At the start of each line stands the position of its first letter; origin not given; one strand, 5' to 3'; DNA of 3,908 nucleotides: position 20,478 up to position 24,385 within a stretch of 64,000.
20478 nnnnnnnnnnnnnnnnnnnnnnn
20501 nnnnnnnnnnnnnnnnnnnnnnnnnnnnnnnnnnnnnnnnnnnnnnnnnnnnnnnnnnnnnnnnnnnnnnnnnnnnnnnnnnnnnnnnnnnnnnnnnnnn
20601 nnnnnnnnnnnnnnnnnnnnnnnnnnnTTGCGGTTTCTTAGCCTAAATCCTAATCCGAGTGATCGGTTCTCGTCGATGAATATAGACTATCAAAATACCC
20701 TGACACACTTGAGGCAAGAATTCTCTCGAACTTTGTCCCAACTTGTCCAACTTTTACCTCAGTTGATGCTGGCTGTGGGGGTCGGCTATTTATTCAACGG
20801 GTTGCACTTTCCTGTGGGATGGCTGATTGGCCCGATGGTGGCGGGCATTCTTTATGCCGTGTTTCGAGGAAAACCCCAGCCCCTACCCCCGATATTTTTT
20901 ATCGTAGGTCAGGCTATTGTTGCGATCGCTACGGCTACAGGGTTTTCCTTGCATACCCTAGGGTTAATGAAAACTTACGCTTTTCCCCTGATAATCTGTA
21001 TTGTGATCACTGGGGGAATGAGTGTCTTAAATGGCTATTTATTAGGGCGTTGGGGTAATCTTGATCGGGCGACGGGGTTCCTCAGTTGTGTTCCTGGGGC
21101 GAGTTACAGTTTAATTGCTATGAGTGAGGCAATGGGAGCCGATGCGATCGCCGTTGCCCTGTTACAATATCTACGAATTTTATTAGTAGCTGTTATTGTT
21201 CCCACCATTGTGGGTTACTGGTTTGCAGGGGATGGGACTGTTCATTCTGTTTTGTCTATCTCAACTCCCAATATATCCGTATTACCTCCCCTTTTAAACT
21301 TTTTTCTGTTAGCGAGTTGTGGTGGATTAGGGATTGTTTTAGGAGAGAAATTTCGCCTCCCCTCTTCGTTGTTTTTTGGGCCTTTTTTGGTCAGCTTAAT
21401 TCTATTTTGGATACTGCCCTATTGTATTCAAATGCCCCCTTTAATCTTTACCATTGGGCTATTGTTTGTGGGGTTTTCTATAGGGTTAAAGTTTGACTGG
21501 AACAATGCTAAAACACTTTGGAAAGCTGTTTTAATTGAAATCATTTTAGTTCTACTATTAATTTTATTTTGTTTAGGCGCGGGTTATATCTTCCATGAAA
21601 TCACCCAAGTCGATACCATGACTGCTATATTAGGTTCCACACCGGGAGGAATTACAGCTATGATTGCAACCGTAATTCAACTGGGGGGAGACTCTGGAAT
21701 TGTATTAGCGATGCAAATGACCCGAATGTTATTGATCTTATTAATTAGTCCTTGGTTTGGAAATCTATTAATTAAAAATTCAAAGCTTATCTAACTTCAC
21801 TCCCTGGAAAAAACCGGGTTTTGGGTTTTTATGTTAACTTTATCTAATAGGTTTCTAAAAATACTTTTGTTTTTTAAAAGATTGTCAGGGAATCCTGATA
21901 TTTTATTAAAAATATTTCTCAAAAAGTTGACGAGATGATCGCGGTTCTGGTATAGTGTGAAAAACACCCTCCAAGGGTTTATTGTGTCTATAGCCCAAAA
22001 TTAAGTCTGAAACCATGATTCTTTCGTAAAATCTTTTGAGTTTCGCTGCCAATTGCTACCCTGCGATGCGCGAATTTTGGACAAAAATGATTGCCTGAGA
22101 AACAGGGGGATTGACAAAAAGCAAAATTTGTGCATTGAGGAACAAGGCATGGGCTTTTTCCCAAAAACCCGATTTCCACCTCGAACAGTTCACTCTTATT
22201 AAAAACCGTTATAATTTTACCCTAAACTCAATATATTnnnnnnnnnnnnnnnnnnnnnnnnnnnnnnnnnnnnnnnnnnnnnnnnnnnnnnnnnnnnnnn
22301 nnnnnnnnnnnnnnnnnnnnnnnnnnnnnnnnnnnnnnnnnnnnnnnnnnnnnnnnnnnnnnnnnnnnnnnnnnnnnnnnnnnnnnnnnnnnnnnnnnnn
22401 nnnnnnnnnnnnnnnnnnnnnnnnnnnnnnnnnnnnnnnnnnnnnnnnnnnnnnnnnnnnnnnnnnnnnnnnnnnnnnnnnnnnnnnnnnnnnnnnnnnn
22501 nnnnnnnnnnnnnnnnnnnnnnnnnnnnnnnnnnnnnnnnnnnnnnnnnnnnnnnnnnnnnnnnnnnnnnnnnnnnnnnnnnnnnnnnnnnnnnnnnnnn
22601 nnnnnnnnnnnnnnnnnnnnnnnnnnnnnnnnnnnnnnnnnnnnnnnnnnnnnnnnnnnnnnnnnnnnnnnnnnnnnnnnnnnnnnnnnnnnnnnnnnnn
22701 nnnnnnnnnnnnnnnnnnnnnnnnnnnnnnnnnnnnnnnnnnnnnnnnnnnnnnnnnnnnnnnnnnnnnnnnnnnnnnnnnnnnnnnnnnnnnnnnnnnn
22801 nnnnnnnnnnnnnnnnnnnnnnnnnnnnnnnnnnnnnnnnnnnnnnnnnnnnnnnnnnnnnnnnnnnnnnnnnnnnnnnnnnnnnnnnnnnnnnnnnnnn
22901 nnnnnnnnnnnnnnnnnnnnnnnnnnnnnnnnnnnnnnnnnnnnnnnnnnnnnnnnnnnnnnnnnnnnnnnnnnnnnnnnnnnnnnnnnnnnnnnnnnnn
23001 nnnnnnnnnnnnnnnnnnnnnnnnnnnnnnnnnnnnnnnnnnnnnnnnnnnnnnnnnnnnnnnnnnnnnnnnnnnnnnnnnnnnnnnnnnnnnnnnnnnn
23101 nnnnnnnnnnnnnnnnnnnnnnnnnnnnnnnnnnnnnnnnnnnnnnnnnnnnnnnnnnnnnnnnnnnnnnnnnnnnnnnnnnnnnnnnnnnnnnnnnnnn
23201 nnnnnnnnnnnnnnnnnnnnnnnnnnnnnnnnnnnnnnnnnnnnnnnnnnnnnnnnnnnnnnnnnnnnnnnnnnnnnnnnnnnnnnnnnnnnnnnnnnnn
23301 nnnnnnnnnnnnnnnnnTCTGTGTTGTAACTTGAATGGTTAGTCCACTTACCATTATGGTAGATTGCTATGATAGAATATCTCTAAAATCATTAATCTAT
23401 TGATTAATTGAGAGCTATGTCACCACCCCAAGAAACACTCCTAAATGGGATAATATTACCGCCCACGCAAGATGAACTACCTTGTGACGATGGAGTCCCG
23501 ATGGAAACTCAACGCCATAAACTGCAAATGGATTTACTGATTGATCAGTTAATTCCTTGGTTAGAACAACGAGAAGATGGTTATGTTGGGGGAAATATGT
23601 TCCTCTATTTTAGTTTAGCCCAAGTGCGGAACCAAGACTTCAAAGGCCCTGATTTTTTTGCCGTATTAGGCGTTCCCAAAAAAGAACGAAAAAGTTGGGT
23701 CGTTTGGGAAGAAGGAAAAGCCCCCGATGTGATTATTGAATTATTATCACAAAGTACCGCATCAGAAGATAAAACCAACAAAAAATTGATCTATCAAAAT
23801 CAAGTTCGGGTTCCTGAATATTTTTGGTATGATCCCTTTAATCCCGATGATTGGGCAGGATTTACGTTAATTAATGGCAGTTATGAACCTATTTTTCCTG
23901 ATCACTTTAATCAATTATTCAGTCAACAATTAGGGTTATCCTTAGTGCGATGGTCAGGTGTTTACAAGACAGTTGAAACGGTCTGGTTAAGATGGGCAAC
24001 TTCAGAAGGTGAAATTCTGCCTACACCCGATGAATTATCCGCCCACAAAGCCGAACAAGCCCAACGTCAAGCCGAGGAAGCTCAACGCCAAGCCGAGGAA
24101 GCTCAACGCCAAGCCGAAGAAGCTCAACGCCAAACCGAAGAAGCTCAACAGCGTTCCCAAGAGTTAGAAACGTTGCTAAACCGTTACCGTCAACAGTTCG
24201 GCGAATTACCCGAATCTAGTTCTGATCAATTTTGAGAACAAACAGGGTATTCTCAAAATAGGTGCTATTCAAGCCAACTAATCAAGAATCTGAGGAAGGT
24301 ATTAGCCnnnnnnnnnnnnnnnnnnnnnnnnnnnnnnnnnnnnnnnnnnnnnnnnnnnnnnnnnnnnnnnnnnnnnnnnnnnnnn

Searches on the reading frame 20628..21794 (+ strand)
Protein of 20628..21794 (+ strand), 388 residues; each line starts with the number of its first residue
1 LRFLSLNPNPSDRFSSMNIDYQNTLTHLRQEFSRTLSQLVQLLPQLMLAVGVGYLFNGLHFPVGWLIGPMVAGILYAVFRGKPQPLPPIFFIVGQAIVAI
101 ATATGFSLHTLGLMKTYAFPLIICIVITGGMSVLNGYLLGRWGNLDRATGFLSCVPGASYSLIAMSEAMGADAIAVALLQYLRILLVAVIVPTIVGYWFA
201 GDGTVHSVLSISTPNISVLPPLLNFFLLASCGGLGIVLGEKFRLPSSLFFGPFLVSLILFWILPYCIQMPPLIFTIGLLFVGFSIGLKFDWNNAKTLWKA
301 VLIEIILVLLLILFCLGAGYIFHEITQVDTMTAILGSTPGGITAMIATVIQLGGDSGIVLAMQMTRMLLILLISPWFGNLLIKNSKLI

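Call 8: search_protein_families(library=pfam, proteins=[window:20628-21794:+], max_evalue=0.01)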
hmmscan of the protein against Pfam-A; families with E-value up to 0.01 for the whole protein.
window:20628-21794:+ (388 aa): 1 family
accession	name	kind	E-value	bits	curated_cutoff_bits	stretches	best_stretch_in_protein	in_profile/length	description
PF05145.17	AbrB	-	2.7e-77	260.3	29.2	1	65-380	1-312/314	Transition state regulatory protein AbrB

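Call 15: find_encoding_contigs(protein=window:20628-21794:+, flank=3000, max_places=10)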
Protein window:20628-21794:+ (388 aa): no gene with exactly this product is on record in the collection.

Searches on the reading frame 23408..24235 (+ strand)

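Call 8: search_protein_families(library=pfam, proteins=[window:23408-24235:+], max_evalue=0.01)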
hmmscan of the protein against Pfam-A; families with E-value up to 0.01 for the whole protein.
window:23408-24235:+ (275 aa): 2 families
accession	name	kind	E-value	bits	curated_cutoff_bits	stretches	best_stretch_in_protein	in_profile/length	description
PF05685.18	Uma2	-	6.8e-18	65.2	27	1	31-177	27-164/172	Putative restriction endonuclease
PF11839.13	Alanine_zipper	-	0.00073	20.2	23.1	1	214-253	16-55/69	Alanine-zipper, major outer membrane lipoprotein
